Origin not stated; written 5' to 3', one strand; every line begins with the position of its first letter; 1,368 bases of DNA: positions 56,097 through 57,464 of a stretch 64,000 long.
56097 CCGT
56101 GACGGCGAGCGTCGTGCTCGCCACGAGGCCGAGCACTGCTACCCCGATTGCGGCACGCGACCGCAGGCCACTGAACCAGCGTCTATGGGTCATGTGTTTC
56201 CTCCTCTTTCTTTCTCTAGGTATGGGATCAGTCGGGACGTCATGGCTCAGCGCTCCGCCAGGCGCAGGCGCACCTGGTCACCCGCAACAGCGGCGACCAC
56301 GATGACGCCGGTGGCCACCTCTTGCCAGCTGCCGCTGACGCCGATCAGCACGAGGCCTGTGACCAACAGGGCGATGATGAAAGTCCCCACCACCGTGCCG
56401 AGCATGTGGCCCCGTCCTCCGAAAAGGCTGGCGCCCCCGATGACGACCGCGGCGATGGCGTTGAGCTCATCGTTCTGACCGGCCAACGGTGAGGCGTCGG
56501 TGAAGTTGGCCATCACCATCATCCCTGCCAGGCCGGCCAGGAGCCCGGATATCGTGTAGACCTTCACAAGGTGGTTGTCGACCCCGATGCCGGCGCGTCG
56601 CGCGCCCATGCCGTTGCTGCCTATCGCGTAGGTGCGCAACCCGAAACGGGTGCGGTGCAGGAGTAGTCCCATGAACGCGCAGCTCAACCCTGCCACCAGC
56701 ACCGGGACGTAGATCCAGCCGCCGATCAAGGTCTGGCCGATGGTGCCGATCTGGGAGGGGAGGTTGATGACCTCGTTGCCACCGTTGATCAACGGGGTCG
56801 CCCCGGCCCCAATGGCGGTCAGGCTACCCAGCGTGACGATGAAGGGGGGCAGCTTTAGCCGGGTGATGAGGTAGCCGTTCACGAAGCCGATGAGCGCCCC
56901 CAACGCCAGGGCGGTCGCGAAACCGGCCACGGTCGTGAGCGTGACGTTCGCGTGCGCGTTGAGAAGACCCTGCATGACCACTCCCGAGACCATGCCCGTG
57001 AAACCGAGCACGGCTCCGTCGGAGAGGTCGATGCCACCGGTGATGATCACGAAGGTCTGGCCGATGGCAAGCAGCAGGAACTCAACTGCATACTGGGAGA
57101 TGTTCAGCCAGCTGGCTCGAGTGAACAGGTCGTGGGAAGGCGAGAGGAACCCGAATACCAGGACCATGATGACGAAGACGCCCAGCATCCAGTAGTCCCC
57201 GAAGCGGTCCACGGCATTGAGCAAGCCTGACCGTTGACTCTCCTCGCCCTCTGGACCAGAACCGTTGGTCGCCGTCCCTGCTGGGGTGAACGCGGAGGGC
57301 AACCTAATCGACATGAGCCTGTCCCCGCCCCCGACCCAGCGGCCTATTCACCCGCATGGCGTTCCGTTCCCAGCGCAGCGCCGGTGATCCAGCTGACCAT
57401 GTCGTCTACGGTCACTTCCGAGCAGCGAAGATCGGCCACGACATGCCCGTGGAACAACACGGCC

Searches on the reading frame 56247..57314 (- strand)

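Call 30: search_protein_families(library=pfam, proteins=[window:56247-57314:-], max_evalue=0.00001)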
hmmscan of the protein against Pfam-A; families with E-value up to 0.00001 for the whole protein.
window:56247-57314:- (355 aa): 1 family
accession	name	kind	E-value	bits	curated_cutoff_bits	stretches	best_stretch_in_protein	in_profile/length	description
PF02653.21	BPD_transp_2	-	2.6e-35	122.3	26.8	1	70-342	3-268/269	Branched-chain amino acid transport system / permease component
